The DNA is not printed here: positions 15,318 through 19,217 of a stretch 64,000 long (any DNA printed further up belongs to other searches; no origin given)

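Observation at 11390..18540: A ~19-20-aa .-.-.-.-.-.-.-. repeat fills two adjacent giant T4SS proteins, including VirB10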

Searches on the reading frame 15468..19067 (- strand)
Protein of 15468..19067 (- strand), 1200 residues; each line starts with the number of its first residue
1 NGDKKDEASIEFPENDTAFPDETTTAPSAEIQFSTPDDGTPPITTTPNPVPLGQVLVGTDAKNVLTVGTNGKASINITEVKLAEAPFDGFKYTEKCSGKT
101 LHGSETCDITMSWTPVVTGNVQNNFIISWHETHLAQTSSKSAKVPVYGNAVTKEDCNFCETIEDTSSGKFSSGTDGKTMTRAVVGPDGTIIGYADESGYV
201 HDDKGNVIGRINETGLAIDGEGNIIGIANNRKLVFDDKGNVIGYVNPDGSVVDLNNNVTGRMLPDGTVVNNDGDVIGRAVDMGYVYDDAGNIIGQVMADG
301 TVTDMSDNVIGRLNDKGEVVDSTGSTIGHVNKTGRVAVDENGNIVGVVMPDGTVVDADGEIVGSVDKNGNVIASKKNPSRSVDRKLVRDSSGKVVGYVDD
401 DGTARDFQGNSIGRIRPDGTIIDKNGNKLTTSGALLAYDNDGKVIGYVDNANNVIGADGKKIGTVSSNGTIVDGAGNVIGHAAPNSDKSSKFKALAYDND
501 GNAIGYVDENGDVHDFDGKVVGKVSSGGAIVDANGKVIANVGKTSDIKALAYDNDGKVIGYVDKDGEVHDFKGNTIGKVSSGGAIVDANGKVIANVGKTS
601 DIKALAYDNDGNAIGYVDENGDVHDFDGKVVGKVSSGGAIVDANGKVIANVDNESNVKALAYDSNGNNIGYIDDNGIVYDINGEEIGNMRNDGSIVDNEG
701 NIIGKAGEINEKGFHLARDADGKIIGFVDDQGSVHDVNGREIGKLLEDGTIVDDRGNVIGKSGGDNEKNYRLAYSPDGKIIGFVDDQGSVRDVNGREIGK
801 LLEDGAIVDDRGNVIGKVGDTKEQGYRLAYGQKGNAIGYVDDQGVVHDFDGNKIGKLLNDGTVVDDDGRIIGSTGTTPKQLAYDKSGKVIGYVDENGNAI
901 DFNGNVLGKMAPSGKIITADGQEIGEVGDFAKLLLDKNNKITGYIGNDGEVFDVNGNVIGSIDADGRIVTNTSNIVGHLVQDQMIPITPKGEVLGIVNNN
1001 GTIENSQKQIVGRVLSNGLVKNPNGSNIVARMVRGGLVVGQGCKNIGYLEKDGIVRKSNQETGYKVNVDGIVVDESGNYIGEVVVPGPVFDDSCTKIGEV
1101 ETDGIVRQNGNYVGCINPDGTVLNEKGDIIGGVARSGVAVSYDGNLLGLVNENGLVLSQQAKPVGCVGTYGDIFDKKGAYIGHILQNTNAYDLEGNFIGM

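Call 85: search_protein_families(library=pfam, alignment_id=A2, max_evalue=0.01)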
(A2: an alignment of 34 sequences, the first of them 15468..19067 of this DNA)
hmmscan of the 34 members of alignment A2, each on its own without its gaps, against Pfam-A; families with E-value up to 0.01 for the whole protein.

A. member 1, window:15468-19067:- (1200 aa): 12 families
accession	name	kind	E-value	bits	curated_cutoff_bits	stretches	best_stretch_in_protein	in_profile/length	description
PF21785.3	Bflower_2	-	1.7e-85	282.7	38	12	497-600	5-100/112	5-fold beta-flower protein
PF21784.3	Bflower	-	9.8e-56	187.6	25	6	606-657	20-69/116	4-fold beta flower protein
PF12396.14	DUF3659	-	2.8e-44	149.3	24.8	4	860-912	11-57/61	Protein of unknown function (DUF3659)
PF05593.20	RHS_repeat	-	1.2e-06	29.2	22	0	253-302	2-38/38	RHS Repeat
PF12894.13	ANAPC4_WD40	-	3.8e-06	27.5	22.9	0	540-570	31-64/91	Anaphase-promoting complex subunit 4 WD40 domain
PF25455.1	Beta-barrel_CAF17_C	-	0.00014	22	25.7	0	908-928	12-32/70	CAF17, C-terminal beta-barrel domain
PF15780.11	ASH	-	0.00035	21.1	27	1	48-123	12-84/98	Abnormal spindle-like microcephaly-assoc'd, ASPM-SPD-2-Hydin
PF23389.1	Beta-prop_WDR19_1st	-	0.0011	18.5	27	0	639-675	23-59/325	WDR19 first beta-propeller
PF22942.1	DUF7025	-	0.0027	18.4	27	0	543-574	54-85/100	Domain of unknown function (DUF7025)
PF23623.1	GBD_IRG7_N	-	0.0055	17.3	27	0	382-431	3-52/95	IRG7 N-terminal galactose binding domain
PF22544.2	HYDIN_VesB_CFA65-like_Ig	-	0.0057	17.3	25.5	0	48-131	8-88/100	HYDIN/CFA65/VesB-like, Ig-like domain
PF09142.17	TruB_C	-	0.0059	16.7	28.7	0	711-732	25-46/56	tRNA Pseudouridine synthase II, C terminal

B. families by the number of members that match (of 34 scanned): 20 families
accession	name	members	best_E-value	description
PF21785.3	Bflower_2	34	3.1e-92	5-fold beta-flower protein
PF21784.3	Bflower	34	3.7e-56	4-fold beta flower protein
PF12396.14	DUF3659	34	2.8e-44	Protein of unknown function (DUF3659)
PF05593.20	RHS_repeat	34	9.8e-24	RHS Repeat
PF15780.11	ASH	17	6.6e-06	Abnormal spindle-like microcephaly-assoc'd, ASPM-SPD-2-Hydin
PF12645.13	HTH_16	4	1.6e-05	Helix-turn-helix domain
PF04519.19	Bactofilin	2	1.7e-05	Polymer-forming cytoskeletal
PF25455.1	Beta-barrel_CAF17_C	2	0.00014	CAF17, C-terminal beta-barrel domain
PF08450.18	SGL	2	0.00015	SMP-30/Gluconolactonase/LRE-like region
PF20606.3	DUF6799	2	0.00024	Domain of unknown function (DUF6799)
PF23623.1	GBD_IRG7_N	2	0.0017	IRG7 N-terminal galactose binding domain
PF12894.13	ANAPC4_WD40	1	3.8e-06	Anaphase-promoting complex subunit 4 WD40 domain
PF24834.1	PH_Rhabdo_glycop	1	2.3e-05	Rhabdovirus glycoprotein G PH domain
PF00659.24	POLO_box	1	0.00046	POLO box duplicated region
PF23389.1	Beta-prop_WDR19_1st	1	0.0011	WDR19 first beta-propeller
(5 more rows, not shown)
